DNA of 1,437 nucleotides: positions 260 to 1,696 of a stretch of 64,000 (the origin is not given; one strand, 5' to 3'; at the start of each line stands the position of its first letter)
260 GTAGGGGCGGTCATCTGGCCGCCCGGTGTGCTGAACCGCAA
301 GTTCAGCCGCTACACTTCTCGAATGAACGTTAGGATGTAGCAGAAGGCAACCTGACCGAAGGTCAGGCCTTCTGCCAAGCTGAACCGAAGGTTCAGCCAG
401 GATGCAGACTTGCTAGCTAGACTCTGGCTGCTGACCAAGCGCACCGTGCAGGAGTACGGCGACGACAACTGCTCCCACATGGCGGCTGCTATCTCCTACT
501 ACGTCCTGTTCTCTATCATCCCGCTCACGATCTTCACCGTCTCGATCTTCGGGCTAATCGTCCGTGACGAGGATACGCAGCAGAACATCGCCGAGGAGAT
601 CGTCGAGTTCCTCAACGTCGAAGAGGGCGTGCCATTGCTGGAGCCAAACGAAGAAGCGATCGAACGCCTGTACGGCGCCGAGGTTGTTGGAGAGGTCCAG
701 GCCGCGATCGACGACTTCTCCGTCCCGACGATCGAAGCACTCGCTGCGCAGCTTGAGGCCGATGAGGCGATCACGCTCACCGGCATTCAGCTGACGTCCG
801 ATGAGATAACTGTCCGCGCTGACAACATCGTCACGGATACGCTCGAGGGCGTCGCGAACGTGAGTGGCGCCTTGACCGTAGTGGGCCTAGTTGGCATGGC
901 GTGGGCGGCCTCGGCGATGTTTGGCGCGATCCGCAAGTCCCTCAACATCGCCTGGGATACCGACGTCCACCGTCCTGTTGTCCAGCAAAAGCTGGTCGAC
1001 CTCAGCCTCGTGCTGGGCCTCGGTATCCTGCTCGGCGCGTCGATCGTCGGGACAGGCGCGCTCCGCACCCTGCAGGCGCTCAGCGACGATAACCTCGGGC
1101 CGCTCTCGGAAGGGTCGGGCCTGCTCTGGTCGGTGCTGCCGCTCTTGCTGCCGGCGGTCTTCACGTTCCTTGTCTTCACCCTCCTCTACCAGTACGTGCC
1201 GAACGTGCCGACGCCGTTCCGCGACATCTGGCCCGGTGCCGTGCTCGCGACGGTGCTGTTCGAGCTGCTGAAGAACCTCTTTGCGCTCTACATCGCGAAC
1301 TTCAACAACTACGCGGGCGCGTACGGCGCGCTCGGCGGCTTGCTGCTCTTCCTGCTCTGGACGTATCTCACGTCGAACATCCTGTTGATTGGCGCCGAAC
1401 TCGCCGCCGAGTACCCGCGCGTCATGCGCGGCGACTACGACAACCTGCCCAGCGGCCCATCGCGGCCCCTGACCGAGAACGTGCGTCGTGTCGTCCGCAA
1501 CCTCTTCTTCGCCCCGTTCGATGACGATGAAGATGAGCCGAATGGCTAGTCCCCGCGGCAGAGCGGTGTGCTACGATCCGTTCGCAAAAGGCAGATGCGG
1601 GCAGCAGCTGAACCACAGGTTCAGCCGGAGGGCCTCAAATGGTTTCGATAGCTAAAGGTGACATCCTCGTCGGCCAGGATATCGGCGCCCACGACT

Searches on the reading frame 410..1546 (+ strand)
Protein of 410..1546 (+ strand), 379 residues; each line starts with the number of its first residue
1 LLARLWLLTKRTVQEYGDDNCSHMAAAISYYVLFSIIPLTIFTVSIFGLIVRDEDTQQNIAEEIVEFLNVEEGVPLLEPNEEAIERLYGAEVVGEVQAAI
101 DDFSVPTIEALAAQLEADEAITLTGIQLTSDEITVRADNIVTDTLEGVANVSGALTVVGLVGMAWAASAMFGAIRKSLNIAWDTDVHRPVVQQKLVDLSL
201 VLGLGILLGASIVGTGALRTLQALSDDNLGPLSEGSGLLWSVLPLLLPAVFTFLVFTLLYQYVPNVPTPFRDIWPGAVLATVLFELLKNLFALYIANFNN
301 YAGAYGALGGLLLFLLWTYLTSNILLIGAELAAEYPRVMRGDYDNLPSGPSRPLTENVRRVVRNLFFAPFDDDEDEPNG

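Call 84: search_protein_families(library=padloc, alignment_id=A7, max_evalue=1e-8)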
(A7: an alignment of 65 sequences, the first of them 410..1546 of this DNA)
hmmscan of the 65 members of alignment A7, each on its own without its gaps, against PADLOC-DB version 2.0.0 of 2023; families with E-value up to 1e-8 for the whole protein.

A. member 1, window:410-1546:+ (379 aa): 0 families

B. families by the number of members that match (of 65 scanned): 6 families
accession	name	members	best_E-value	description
PDLC04134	mad2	2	8e-19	mads_2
PDLC05022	PDC-S45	1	6.6e-95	-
PDLC01457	WYL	1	2.1e-58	"CAS-I,CAS-II,CAS-III,CAS-IV,CAS-V,CAS-VI; associated_signaling"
PDLC01652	WYL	1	1.2e-31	"CAS-I,CAS-II,CAS-III,CAS-IV,CAS-V,CAS-VI; associated_signaling"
PDLC01766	Cas3c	1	2.7e-20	-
PDLC05027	PDC-S48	1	5.6e-10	-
